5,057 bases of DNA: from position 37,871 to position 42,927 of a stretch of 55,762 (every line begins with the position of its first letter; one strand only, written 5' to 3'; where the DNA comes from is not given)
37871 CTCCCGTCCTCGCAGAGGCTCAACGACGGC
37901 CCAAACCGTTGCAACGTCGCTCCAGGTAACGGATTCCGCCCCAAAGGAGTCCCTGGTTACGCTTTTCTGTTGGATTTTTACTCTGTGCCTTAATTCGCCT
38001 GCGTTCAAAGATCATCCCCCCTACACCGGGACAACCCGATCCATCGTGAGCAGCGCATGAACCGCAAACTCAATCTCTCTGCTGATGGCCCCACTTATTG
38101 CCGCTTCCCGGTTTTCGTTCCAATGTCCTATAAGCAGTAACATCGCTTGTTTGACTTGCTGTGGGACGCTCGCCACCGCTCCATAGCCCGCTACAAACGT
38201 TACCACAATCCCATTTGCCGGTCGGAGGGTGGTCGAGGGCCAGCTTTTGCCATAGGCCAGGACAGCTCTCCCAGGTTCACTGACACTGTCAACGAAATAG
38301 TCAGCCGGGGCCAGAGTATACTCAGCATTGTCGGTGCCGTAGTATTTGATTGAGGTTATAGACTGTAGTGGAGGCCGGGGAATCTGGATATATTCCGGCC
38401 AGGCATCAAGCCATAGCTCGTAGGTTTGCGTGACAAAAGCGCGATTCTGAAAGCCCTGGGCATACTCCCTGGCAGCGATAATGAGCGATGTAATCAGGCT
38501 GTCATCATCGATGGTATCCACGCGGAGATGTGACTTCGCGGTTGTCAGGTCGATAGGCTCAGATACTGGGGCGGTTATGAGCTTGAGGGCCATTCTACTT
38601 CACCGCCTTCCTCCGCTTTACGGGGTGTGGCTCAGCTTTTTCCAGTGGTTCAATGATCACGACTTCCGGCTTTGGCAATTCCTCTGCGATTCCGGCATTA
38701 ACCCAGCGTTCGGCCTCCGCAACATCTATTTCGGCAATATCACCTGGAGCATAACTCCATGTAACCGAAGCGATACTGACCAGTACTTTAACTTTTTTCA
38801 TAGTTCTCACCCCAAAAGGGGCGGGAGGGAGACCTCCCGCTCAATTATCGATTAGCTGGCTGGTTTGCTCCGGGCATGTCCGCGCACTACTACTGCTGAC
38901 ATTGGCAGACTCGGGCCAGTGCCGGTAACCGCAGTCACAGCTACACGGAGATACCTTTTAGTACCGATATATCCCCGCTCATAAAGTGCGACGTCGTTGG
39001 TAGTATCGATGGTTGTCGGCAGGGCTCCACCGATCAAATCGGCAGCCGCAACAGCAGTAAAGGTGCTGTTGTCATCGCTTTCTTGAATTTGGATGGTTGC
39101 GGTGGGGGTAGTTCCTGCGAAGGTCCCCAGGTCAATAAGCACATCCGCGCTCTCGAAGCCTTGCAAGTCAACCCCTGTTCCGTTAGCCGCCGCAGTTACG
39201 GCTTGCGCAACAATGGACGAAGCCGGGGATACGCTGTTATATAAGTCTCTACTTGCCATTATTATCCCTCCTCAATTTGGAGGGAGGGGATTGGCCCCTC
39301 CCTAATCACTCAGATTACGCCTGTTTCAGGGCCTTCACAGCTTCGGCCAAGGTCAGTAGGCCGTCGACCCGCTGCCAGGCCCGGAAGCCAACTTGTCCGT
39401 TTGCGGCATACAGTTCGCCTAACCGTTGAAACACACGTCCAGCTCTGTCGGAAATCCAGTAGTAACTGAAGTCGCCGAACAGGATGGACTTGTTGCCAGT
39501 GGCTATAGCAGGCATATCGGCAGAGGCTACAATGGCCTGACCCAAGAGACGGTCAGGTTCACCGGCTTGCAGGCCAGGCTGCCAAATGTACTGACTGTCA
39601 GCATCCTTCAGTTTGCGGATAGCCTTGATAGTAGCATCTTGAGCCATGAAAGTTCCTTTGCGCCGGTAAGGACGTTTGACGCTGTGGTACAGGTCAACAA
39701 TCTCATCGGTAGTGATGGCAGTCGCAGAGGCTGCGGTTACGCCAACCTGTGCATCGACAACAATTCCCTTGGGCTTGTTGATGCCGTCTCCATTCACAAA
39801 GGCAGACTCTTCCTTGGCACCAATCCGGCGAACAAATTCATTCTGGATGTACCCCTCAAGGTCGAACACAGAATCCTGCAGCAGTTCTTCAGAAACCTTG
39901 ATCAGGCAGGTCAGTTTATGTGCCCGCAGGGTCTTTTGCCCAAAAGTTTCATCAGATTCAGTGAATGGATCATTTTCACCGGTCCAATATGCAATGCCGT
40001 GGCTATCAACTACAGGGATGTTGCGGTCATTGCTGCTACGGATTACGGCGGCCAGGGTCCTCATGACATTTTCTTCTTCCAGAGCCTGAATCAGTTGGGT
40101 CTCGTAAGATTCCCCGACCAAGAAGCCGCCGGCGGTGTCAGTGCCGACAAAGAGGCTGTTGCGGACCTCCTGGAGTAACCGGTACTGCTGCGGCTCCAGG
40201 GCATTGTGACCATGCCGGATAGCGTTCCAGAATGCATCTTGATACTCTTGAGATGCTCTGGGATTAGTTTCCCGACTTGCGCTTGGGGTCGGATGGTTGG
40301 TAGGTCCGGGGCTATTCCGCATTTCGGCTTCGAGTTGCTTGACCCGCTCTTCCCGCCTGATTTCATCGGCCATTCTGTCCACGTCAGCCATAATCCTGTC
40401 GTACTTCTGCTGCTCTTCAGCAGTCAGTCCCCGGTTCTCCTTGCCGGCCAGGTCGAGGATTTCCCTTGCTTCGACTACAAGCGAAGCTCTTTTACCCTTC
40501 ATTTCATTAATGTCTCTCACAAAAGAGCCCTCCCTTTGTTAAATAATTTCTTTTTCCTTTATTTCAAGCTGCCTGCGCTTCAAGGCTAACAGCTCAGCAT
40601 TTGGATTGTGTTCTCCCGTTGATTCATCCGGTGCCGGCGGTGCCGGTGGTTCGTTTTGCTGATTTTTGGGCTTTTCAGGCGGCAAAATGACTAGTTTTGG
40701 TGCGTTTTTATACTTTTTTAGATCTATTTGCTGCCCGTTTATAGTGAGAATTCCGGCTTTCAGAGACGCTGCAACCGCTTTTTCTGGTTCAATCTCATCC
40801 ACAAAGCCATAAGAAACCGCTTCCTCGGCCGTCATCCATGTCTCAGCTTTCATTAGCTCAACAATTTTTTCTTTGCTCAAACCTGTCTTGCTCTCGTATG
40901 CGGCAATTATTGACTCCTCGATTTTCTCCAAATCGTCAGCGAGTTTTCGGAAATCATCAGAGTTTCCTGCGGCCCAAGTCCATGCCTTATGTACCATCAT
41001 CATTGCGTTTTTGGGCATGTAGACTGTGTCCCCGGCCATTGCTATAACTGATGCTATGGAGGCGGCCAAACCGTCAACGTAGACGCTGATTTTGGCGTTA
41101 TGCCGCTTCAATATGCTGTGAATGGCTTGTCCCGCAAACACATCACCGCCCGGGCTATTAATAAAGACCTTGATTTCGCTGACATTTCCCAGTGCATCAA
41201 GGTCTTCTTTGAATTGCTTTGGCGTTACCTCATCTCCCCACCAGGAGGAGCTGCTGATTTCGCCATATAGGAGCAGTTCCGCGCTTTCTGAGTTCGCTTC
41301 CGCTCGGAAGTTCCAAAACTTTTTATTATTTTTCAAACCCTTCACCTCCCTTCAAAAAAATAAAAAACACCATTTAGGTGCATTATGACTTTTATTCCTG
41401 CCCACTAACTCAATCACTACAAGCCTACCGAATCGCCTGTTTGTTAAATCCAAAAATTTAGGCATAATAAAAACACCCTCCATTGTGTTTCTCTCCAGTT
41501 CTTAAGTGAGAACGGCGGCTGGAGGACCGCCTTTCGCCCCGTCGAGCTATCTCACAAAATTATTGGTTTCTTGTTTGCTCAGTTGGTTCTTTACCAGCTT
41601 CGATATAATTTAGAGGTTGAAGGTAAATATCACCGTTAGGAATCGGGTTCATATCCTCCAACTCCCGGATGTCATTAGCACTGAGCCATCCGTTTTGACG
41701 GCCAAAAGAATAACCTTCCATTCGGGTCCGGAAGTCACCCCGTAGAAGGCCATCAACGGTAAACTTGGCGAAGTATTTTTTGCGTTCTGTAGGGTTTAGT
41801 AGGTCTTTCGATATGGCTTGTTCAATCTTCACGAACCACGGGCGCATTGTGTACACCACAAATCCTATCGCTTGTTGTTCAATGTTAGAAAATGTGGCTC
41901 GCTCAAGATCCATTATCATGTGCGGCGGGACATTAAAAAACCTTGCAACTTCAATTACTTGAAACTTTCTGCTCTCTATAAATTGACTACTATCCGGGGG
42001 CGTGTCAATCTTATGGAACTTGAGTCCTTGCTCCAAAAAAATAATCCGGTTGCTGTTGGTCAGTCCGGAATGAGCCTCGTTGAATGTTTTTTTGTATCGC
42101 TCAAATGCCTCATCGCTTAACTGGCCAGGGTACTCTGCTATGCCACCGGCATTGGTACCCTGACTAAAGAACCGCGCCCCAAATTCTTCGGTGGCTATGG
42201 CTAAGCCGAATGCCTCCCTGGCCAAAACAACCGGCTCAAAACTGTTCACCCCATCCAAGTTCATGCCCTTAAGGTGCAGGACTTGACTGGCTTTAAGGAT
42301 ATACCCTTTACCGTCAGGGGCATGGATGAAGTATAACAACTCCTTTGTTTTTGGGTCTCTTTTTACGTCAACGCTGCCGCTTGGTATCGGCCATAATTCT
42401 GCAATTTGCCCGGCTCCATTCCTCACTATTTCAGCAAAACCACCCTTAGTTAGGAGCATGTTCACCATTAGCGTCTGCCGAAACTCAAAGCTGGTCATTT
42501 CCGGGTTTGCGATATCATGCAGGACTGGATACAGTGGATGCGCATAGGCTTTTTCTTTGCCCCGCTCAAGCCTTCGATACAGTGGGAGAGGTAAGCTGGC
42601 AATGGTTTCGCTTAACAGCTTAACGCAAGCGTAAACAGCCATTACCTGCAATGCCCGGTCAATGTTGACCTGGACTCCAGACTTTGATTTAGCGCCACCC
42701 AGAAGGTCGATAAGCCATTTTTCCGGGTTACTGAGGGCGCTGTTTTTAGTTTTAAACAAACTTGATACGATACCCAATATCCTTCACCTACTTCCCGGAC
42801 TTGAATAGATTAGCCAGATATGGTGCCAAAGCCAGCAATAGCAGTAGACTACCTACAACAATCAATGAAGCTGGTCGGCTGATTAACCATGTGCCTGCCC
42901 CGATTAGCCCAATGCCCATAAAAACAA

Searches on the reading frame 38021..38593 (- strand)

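Call 101: search_protein_families(library=phrogs, proteins=[window:38021-38593:-], max_evalue=0.001)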
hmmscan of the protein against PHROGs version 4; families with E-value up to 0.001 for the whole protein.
window:38021-38593:- (190 aa): 2 families
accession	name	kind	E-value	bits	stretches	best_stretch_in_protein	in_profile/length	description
phrog_442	-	connector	2.2e-27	97.1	1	2-189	76-264/270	head-tail adaptor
phrog_40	-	connector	3.4e-22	79.8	2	3-55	31-83/201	head-tail adaptor Ad1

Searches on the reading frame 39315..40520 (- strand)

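Call 12: search_protein_families(library=phrogs, proteins=[window:39315-40520:-], max_evalue=0.00001)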
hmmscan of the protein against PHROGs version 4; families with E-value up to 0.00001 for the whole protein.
window:39315-40520:- (401 aa): 5 families
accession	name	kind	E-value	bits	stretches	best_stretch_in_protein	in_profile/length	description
phrog_10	-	head and packaging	2.3e-99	335.3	1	1-400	262-635/752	major head protein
phrog_617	-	head and packaging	4.2e-40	139.2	1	9-400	208-623/626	major head protein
phrog_17162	-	unknown function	2.2e-32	112.1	1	320-400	2-82/85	-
phrog_15928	-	head and packaging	9.8e-31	108.2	1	213-400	1-179/185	major head protein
phrog_2263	-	head and packaging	6.6e-10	39.5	1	33-357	191-501/551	major head protein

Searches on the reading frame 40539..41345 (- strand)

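Call 101: search_protein_families(library=phrogs, proteins=[window:40539-41345:-], max_evalue=0.001)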
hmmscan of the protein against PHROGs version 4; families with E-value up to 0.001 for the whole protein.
window:40539-41345:- (268 aa): 13 families
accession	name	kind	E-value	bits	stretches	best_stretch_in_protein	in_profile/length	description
phrog_94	-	head and packaging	1.1e-94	320.1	1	5-253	65-320/622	head maturation protease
phrog_133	-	head and packaging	6.6e-78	264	1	5-244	4-228/668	head maturation protease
phrog_3348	-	unknown function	1.3e-73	249.6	1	5-253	19-263/386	-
phrog_2976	-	head and packaging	8.1e-71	240.8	1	5-227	3-218/394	head maturation protease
phrog_1684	-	head and packaging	8.5e-53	180.7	1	11-194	30-211/284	head maturation protease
phrog_53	-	head and packaging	7.8e-44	151.8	1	6-228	60-312/583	head maturation protease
phrog_13984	-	unknown function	1.1e-27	97.6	1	6-117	17-122/123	-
phrog_23753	-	head and packaging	9.8e-17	62.5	1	56-195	42-181/298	head maturation protease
phrog_1827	-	other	1.2e-15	58.4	1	11-175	14-172/202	ATP-dependent protease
phrog_33547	-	unknown function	5.3e-11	43.1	1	57-185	31-158/357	-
phrog_11747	-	unknown function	2.8e-08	34.3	1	43-115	50-123/290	-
phrog_5410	-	other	5.3e-08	33.4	1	57-177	57-177/323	ATP-dependent protease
phrog_20705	-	head and packaging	5.6e-08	32.5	1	56-185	211-345/690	virion structural protein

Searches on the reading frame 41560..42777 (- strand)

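Call 12: search_protein_families(library=phrogs, proteins=[window:41560-42777:-], max_evalue=0.00001)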
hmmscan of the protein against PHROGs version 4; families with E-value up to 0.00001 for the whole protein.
window:41560-42777:- (405 aa): 7 families
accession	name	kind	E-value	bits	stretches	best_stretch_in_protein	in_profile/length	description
phrog_12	-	head and packaging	2.9e-123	414.2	1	1-398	48-437/646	portal protein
phrog_2662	-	head and packaging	1.8e-71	242.7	1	42-402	64-432/717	portal protein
phrog_5929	-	head and packaging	1.7e-70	237.9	1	195-404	3-212/228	portal protein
phrog_11323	-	unknown function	2.4e-44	151.6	1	287-395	1-110/130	-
phrog_2271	-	head and packaging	3.1e-16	59.3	1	32-391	39-399/859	portal protein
phrog_4891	-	unknown function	3.2e-12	47.9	1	353-381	1-29/71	-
phrog_21454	-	unknown function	2.8e-08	34.3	1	214-391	2-176/320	-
